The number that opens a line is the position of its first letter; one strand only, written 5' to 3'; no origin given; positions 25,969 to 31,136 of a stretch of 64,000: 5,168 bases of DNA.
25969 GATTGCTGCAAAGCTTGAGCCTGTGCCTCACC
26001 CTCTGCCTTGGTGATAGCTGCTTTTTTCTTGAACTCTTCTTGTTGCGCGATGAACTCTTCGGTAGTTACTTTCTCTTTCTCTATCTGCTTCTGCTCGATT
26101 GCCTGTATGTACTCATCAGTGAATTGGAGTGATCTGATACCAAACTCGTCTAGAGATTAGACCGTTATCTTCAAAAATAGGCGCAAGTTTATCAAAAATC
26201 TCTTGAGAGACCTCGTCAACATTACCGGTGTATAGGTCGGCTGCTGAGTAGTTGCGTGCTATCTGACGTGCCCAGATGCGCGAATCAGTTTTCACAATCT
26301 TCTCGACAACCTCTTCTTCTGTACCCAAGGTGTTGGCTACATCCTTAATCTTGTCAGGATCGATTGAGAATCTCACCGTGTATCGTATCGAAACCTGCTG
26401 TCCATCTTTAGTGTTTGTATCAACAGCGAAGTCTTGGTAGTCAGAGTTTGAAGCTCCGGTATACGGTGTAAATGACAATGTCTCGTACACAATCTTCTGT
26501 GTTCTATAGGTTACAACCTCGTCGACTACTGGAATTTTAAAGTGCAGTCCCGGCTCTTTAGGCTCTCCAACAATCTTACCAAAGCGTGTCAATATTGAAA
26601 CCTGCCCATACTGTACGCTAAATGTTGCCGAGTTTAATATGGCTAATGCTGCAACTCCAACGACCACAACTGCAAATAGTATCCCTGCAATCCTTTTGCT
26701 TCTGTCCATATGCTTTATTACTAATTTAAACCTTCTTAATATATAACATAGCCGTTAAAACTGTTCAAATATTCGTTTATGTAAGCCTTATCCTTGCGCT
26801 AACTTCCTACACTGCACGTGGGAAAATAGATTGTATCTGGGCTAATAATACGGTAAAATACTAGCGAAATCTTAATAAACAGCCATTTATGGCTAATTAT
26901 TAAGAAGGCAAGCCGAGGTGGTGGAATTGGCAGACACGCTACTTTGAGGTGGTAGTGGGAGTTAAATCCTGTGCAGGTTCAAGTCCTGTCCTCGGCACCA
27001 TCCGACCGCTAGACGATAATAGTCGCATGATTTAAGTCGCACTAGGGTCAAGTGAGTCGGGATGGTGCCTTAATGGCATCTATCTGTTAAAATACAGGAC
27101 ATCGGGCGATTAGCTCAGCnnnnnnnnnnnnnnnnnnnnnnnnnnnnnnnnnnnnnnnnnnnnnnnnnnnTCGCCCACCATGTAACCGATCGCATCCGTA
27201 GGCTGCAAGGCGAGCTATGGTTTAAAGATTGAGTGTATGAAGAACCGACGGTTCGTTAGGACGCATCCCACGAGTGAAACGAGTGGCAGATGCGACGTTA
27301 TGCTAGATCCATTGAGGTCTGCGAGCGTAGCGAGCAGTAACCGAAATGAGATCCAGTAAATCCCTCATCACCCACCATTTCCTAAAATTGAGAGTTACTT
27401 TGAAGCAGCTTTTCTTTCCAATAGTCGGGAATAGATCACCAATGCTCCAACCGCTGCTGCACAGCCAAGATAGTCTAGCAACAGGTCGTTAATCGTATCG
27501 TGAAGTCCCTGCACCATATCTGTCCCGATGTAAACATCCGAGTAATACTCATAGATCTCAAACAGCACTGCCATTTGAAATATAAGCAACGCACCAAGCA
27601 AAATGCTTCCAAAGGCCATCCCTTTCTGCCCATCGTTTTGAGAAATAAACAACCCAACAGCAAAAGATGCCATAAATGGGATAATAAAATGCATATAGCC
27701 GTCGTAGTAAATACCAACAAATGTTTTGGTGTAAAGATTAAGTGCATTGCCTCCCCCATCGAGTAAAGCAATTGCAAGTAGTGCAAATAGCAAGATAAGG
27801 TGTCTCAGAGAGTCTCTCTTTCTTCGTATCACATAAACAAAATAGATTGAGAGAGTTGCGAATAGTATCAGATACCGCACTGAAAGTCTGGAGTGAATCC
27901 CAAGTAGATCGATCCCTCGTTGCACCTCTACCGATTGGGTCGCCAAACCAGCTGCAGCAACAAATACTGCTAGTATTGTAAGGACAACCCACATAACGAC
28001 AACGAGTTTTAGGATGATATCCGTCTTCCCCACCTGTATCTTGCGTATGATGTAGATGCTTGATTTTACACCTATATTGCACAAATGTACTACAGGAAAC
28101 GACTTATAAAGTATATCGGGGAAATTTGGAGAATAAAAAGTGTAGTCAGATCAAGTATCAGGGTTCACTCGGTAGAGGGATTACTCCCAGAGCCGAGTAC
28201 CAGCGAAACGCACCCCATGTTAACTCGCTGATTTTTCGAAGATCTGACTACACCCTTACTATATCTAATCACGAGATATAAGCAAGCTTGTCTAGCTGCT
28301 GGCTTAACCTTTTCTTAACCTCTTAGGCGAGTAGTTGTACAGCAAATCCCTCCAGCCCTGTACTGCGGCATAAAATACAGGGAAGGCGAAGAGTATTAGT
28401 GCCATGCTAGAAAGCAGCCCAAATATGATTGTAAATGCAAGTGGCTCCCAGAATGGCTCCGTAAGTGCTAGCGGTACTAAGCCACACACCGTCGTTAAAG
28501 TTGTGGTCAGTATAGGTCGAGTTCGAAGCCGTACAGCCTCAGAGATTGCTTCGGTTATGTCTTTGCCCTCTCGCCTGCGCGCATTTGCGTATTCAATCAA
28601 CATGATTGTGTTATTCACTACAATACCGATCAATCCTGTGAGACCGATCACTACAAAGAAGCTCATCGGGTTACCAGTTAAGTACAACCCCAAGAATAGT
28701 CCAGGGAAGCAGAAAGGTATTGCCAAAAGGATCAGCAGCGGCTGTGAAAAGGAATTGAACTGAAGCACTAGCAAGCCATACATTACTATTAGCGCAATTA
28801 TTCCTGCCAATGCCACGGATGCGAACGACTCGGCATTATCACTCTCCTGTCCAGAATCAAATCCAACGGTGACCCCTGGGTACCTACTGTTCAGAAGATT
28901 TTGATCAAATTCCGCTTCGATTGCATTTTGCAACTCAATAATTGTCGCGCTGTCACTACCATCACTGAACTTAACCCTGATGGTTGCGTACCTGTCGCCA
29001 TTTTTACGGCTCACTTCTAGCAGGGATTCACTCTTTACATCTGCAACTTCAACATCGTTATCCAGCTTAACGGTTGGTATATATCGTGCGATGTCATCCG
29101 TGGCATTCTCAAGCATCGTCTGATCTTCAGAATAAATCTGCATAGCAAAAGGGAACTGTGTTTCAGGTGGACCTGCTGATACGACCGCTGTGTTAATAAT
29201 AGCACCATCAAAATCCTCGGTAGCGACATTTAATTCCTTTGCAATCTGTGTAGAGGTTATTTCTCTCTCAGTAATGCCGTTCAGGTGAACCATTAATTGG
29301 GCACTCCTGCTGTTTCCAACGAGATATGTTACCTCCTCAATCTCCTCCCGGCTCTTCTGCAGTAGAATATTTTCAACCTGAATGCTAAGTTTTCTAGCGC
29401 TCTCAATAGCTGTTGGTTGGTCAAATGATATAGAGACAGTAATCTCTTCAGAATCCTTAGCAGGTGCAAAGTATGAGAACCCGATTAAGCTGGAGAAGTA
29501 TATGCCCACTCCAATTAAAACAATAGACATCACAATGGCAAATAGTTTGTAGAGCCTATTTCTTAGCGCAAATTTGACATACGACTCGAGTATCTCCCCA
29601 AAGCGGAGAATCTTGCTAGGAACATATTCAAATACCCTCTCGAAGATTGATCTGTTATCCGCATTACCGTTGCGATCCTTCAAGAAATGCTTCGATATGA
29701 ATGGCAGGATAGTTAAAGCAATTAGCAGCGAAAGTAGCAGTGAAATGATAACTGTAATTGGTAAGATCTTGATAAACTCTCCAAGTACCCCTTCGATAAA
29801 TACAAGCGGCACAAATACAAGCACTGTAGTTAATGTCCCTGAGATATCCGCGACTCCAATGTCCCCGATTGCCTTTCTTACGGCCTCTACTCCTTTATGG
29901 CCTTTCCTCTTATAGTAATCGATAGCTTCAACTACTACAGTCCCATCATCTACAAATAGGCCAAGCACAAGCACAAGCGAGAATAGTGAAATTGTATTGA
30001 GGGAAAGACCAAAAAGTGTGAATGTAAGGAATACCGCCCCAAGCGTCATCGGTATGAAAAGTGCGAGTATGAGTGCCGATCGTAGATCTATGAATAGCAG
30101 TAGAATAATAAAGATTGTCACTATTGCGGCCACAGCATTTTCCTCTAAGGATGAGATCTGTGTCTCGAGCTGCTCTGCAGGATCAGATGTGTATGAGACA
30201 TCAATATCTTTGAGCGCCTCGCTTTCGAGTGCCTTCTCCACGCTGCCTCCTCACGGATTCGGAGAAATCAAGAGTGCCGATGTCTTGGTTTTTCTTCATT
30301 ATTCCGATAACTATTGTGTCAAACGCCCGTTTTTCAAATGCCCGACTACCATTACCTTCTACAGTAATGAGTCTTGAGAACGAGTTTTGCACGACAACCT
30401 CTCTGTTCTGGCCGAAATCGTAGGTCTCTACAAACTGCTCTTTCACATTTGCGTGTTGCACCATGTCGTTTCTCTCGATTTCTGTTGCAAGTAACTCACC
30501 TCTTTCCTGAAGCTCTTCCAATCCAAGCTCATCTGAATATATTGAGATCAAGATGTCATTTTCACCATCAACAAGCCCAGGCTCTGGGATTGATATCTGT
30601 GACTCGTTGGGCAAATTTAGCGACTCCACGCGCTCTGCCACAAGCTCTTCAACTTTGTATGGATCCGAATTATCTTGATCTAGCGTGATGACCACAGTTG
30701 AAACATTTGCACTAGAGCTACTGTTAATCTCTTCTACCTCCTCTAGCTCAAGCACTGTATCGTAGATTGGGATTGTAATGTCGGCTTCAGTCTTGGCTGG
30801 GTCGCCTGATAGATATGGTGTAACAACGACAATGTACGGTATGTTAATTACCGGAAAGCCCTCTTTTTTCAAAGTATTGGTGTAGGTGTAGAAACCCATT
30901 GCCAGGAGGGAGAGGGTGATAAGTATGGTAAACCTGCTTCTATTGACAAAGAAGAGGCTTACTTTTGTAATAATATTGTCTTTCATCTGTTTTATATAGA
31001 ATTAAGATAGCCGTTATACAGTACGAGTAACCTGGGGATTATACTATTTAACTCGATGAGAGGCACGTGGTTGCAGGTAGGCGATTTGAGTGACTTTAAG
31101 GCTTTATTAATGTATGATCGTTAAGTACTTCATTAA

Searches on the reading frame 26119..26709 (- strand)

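Call 24: search_protein_families(library=pfam, proteins=[window:26119-26709:-], max_evalue=0.00001)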
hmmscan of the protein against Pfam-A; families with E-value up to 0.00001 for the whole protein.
window:26119-26709:- (197 aa): 1 family
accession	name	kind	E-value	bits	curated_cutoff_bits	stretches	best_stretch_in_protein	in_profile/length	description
PF01145.31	Band_7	-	4.6e-20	72.8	23.6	1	31-183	2-134/176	SPFH domain / Band 7 family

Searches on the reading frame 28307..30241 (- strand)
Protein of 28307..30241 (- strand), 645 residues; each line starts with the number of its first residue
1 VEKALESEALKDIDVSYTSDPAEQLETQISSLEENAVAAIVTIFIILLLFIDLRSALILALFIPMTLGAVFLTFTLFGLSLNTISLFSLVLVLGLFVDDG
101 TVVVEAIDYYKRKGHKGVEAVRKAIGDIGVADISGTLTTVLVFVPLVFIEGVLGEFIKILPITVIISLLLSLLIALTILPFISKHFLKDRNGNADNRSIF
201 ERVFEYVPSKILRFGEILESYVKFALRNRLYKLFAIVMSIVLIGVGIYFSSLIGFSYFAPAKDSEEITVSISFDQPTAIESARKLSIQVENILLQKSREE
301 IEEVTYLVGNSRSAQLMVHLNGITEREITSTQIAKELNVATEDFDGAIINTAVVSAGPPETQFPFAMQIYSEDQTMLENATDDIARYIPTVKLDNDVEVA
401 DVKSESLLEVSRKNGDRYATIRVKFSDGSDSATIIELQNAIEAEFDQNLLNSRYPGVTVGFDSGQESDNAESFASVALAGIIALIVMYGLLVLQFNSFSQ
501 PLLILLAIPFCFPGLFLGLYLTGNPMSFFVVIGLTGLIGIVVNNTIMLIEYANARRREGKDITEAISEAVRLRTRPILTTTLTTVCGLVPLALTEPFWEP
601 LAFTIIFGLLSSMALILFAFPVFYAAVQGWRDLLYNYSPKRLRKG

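Call 25: search_protein_families(library=pfam, proteins=[window:28307-30241:-], max_evalue=0.00001)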
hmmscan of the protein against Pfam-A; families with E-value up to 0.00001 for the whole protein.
window:28307-30241:- (645 aa): 2 families
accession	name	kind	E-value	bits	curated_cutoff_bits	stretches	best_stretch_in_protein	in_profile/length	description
PF00873.25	ACR_tran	-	6.5e-95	319.2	28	2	10-397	311-705/1021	AcrB/AcrD/AcrF family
PF03176.21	MMPL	-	1.1e-07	31.5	20.5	0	439-641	108-312/333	MMPL family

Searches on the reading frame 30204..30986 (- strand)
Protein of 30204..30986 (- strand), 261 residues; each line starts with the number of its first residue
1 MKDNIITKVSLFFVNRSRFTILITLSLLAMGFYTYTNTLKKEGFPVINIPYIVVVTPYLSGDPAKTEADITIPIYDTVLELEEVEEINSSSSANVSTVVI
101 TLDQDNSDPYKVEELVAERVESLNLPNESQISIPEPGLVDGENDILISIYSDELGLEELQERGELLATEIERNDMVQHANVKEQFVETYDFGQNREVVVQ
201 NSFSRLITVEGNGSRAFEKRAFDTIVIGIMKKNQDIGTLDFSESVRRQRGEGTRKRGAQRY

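Call 25: search_protein_families(library=pfam, proteins=[window:30204-30986:-], max_evalue=0.00001)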
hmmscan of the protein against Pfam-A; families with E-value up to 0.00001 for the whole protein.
window:30204-30986:- (261 aa): 1 family
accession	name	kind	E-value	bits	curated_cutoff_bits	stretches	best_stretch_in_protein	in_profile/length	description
PF00873.25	ACR_tran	-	1.3e-12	46.8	28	1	11-129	3-121/1021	AcrB/AcrD/AcrF family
